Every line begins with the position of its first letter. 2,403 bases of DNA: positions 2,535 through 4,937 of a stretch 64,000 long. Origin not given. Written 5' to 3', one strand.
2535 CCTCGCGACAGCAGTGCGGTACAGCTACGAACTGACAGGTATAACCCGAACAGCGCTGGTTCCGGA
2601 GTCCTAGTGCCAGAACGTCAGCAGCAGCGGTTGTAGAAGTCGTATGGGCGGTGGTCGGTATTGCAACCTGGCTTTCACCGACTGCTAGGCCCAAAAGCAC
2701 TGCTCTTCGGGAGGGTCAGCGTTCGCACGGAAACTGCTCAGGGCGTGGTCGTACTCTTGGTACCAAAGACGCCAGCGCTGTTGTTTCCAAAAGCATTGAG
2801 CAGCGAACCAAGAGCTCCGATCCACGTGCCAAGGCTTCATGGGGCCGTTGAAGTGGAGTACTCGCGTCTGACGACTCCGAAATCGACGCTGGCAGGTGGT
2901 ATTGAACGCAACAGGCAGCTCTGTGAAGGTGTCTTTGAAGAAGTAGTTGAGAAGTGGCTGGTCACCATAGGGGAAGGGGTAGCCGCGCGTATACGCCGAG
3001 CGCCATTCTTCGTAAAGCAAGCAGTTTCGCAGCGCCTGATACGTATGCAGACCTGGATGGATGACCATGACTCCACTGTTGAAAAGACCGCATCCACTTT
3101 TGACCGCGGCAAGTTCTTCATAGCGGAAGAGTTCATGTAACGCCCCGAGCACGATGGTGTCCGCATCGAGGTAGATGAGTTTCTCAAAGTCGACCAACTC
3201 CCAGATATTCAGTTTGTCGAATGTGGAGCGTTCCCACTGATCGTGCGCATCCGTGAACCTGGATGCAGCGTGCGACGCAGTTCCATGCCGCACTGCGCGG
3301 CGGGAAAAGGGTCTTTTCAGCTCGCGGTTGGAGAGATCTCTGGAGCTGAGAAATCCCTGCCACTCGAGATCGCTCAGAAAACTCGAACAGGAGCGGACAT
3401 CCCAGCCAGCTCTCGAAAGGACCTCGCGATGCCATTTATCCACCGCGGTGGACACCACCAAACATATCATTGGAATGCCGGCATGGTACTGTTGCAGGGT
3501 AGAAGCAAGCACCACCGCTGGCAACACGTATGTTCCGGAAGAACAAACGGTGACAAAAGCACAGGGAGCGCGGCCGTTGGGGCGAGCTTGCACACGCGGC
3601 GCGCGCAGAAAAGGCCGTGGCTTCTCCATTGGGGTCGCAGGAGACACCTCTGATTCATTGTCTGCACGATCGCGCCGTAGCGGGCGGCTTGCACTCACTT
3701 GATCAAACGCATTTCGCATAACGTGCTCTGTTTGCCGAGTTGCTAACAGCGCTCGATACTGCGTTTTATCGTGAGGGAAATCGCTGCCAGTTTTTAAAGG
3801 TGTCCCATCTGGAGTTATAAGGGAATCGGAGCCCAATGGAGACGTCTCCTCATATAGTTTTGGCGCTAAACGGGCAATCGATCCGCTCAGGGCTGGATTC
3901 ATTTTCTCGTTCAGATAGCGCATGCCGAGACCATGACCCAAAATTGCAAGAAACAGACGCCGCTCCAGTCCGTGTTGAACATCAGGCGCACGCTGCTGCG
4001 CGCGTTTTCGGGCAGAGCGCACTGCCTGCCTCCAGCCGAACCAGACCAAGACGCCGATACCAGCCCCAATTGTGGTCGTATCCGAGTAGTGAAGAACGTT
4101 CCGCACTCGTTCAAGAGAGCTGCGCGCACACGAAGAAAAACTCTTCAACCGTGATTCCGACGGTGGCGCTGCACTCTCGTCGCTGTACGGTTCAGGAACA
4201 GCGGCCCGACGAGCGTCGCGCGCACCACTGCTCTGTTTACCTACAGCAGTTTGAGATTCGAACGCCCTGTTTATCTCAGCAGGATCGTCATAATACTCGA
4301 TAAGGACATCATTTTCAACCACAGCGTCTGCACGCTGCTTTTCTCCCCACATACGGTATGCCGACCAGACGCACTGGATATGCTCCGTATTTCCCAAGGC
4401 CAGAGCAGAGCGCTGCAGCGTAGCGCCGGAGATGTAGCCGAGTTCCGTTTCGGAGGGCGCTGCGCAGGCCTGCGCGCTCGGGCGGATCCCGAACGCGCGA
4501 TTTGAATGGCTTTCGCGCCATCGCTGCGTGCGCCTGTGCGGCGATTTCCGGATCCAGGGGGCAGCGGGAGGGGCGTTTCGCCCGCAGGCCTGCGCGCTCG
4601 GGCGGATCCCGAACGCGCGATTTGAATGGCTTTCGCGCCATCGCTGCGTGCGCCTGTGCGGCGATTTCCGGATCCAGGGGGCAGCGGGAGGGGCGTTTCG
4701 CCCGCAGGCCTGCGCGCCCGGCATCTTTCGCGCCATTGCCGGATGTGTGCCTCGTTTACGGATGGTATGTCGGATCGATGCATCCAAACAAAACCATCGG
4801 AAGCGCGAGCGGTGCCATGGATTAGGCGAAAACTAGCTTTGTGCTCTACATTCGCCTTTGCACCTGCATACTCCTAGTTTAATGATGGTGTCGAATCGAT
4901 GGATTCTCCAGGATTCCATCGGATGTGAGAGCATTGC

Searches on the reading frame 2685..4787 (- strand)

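Call 33: search_protein_families(library=pfam, proteins=[window:2685-4787:-], max_evalue=0.00001)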
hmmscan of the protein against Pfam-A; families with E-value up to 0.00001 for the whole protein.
window:2685-4787:- (700 aa): 1 family
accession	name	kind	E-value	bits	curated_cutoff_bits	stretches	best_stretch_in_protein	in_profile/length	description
PF01501.26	Glyco_transf_8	-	8.2e-23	81.7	24.3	1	413-654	3-250/253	Glycosyl transferase family 8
